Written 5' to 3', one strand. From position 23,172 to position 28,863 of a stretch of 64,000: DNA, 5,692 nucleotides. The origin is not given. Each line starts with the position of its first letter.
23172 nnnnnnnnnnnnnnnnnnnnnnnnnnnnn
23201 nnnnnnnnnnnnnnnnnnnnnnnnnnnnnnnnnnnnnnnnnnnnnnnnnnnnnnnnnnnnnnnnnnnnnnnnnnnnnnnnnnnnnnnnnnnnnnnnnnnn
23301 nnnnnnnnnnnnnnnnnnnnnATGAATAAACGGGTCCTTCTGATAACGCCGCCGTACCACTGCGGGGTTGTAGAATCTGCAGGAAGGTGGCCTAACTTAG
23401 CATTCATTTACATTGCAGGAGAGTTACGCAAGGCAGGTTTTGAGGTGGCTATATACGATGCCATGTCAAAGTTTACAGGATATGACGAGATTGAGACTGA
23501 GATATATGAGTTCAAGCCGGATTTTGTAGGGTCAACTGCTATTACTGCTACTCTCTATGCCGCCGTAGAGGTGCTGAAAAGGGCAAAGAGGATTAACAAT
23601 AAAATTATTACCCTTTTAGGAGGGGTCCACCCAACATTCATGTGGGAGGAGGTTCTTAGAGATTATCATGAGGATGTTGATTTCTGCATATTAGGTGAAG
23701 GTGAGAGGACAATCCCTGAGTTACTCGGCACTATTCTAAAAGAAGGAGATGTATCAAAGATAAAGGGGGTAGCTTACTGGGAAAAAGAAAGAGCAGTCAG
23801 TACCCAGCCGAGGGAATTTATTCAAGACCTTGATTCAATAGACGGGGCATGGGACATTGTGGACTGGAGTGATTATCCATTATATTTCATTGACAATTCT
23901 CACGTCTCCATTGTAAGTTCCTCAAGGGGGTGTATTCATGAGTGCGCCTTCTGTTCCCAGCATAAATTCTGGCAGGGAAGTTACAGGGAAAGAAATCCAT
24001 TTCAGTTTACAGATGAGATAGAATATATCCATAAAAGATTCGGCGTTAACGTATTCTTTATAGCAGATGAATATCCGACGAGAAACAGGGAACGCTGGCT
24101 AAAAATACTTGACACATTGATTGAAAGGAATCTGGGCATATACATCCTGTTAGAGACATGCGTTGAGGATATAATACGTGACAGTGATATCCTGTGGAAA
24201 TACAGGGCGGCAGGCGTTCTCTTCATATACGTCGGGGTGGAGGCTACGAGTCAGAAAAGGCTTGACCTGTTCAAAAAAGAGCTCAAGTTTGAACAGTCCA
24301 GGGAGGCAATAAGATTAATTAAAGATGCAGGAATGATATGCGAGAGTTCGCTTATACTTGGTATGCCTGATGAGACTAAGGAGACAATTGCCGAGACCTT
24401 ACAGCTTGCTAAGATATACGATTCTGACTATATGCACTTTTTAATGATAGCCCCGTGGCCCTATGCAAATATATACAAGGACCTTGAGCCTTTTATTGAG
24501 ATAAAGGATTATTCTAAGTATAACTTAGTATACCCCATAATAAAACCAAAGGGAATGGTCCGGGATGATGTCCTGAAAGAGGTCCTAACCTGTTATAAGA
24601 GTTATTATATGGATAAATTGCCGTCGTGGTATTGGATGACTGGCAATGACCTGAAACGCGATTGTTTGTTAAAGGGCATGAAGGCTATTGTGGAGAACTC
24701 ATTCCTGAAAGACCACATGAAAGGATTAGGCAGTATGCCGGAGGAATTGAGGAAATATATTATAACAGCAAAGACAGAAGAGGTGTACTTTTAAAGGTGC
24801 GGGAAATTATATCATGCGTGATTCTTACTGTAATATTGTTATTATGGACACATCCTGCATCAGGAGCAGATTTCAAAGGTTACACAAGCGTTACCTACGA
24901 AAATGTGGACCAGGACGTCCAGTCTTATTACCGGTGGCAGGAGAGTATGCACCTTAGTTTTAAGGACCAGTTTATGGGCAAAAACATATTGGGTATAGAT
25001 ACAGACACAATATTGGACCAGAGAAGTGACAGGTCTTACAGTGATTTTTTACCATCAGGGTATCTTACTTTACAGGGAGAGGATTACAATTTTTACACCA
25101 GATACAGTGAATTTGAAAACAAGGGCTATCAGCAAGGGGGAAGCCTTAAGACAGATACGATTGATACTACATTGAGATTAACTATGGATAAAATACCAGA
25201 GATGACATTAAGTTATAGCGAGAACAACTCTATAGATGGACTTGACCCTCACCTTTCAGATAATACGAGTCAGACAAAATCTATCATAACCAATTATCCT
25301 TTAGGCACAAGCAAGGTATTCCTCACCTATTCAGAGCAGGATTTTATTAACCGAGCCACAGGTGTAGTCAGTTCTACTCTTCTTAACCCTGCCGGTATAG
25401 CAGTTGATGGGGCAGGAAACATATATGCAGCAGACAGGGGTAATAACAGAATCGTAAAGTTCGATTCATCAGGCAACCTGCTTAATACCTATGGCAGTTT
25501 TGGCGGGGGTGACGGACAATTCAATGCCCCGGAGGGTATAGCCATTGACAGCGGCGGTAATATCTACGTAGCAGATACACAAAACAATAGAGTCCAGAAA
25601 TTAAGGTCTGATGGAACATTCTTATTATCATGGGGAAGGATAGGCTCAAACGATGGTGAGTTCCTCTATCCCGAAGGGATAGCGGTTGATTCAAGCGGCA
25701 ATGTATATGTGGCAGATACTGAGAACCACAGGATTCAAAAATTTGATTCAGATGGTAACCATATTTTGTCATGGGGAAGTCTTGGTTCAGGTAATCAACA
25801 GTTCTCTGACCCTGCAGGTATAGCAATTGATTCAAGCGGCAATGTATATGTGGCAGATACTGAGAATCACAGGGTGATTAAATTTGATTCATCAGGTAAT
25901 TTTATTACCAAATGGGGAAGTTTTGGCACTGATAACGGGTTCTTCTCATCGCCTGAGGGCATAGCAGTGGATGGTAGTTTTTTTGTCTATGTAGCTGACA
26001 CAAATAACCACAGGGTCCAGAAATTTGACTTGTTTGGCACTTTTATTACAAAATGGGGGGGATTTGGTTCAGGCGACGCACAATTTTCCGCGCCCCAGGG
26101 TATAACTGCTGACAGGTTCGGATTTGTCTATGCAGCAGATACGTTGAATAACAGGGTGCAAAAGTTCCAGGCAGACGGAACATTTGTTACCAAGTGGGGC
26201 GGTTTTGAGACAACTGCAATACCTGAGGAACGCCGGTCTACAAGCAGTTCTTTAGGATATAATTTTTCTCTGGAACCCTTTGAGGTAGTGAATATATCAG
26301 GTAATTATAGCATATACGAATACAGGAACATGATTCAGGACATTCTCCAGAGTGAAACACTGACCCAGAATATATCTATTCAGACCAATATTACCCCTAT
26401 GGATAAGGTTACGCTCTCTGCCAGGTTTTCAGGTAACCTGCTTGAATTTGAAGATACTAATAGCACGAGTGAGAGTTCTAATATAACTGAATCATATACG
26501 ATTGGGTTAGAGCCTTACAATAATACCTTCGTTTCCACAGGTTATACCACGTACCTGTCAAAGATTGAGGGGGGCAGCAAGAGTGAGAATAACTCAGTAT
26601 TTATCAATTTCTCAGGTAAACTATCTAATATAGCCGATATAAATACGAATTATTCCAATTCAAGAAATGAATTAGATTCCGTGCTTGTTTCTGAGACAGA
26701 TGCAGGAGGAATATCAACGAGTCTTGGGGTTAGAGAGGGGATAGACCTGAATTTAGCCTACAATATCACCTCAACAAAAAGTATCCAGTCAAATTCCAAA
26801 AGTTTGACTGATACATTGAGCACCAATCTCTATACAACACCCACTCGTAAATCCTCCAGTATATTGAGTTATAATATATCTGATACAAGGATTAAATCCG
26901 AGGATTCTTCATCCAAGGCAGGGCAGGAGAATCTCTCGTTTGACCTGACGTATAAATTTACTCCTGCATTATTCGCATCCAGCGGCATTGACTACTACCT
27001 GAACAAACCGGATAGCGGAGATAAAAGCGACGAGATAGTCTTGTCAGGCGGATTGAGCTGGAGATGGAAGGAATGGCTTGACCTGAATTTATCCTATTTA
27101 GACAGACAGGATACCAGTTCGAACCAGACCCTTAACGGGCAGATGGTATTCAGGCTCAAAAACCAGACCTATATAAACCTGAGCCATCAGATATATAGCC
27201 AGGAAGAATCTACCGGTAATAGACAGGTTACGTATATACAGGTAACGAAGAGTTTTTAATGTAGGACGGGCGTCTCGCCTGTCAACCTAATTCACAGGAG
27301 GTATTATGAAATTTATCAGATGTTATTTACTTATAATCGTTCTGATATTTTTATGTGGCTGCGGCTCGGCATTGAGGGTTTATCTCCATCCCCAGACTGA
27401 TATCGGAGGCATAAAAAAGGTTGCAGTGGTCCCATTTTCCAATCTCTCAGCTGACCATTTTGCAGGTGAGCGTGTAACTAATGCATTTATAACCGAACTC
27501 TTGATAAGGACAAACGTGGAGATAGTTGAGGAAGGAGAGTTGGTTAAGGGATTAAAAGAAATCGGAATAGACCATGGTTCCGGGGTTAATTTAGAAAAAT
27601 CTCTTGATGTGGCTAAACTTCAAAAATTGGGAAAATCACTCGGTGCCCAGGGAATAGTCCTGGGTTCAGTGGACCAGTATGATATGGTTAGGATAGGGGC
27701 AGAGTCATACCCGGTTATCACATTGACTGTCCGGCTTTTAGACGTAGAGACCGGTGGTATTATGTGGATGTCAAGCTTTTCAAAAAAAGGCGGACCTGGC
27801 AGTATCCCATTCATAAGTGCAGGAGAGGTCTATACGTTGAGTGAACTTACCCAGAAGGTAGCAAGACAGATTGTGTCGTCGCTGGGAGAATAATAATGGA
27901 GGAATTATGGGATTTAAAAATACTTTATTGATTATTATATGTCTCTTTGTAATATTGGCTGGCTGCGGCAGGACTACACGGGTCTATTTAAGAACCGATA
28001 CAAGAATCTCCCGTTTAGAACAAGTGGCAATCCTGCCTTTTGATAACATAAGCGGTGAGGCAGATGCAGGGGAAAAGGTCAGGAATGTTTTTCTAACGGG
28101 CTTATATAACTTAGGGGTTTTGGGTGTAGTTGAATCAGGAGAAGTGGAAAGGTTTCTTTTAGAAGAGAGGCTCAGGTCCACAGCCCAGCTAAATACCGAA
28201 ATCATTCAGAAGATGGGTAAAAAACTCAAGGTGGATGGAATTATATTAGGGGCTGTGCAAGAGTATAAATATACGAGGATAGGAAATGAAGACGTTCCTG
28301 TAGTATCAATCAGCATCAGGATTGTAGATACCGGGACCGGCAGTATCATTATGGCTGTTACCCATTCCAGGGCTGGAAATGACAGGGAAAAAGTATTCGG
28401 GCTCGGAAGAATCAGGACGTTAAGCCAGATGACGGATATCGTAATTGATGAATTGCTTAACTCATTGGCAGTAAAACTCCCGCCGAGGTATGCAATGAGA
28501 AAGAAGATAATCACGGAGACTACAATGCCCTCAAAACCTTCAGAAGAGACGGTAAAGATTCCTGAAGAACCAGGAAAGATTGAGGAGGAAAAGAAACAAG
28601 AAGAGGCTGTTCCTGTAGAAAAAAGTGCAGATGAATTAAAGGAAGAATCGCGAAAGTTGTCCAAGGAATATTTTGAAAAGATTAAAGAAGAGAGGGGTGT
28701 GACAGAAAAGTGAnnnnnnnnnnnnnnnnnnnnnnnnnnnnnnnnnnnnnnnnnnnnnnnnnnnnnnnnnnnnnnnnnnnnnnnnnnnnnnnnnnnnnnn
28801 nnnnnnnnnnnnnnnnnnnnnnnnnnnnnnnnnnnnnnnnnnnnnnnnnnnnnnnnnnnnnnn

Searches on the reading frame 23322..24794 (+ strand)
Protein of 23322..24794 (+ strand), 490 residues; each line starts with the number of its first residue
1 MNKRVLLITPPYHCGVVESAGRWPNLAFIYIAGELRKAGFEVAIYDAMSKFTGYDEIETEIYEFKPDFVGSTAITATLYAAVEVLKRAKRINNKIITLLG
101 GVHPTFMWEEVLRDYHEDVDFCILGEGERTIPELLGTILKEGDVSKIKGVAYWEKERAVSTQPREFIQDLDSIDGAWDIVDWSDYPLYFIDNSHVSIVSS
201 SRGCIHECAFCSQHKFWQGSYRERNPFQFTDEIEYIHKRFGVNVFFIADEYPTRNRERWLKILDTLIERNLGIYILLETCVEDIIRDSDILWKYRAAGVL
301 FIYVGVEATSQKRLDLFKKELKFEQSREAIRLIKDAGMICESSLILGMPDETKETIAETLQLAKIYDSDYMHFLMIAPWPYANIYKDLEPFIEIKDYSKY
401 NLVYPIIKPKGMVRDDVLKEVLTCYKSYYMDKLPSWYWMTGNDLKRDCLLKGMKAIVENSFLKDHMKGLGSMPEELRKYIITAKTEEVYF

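Call 96: search_protein_families(library=pfam, proteins=[window:23322-24794:+], max_evalue=0.0001)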
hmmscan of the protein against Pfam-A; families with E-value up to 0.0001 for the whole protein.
window:23322-24794:+ (490 aa): 2 families
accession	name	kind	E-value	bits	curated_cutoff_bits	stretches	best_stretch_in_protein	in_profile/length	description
PF02310.24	B12-binding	-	3.5e-27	95.1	32.1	1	14-134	3-120/121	B12 binding domain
PF04055.27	Radical_SAM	-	1.5e-22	81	29.5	1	199-363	2-166/166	Radical SAM superfamily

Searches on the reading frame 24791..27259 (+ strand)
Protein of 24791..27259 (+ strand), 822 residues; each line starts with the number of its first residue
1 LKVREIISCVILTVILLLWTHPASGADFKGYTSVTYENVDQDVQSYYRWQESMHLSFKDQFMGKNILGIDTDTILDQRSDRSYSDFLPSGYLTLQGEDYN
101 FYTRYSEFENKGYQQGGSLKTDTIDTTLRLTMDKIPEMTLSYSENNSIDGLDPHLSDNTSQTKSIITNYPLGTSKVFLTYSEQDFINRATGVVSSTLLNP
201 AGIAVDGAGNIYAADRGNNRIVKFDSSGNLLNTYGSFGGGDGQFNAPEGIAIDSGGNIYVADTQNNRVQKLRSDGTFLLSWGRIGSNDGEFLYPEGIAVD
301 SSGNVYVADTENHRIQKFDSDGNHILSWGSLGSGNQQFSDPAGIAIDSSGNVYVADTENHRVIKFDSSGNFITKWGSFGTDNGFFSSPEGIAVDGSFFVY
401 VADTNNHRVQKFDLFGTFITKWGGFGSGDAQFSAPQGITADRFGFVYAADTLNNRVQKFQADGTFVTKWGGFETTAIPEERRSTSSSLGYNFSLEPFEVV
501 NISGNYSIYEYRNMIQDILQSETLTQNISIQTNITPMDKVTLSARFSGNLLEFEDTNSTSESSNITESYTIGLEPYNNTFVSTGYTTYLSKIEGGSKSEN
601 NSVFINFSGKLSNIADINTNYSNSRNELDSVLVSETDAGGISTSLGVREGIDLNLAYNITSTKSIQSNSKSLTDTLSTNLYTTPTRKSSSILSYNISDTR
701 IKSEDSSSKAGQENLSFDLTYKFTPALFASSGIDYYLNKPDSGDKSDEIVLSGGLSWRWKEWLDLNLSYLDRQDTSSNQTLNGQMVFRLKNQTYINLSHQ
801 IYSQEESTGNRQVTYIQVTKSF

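Call 96: search_protein_families(library=pfam, proteins=[window:24791-27259:+], max_evalue=0.0001)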
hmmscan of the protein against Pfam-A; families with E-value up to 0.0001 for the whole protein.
window:24791-27259:+ (822 aa): 11 families
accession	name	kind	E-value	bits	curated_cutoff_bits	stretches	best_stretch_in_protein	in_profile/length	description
PF01436.27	NHL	-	6.9e-58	190.4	20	5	291-318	1-28/28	NHL repeat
PF08450.18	SGL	-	7.8e-22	78.5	26.3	1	255-325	145-217/246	SMP-30/Gluconolactonase/LRE-like region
PF06739.17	SBBP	-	3.9e-20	71.9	20.5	0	292-308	13-29/38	Beta-propeller repeat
PF25021.1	TEN_NHL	-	4.2e-16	59.3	27.1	0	289-322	139-170/357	Teneurin NHL domain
PF13449.12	Phytase-like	-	2e-14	54.6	27.6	0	294-324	70-100/284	Esterase-like activity of phytase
PF17170.10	DUF5128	-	6.1e-10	39.2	22.9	0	303-373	54-126/321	6-bladed beta-propeller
PF24684.1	Vgb_lyase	-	3.6e-08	33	50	1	245-465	13-213/290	Virginiamycin B lyase family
PF22701.2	Mala_s_1-like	-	4.2e-08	33.6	27.5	0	296-386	44-130/195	Mal s 1 allergenic protein-like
PF20067.5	SSL_N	-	2.4e-07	30.9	18.9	0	293-309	22-38/46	Strictosidine synthase-like, N-terminal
PF06977.17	SdiA-regulated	-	8.6e-07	28.8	21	0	221-261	196-239/249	SdiA-regulated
PF00058.23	Ldl_recept_b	-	6e-05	23.9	21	0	193-206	28-41/42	Low-density lipoprotein receptor repeat class B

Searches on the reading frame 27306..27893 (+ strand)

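Call 96: search_protein_families(library=pfam, proteins=[window:27306-27893:+], max_evalue=0.0001)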
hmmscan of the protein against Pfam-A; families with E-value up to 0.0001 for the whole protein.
window:27306-27893:+ (195 aa): 2 families
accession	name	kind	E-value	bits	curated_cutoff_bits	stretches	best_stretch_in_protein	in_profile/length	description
PF13036.11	LpoB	-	8.8e-06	26.1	22.3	1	38-155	31-142/147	Peptidoglycan-synthase activator LpoB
PF03783.19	CsgG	-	3.5e-05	23.7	20.8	0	46-161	29-151/210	Curli production assembly/transport component CsgG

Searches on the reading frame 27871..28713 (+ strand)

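Call 96: search_protein_families(library=pfam, proteins=[window:27871-28713:+], max_evalue=0.0001)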
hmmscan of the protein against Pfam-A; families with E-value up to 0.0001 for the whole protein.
window:27871-28713:+ (280 aa): 1 family
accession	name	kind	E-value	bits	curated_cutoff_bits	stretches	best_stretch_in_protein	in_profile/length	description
PF03783.19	CsgG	-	2.4e-05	24.2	20.8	0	64-176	34-159/210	Curli production assembly/transport component CsgG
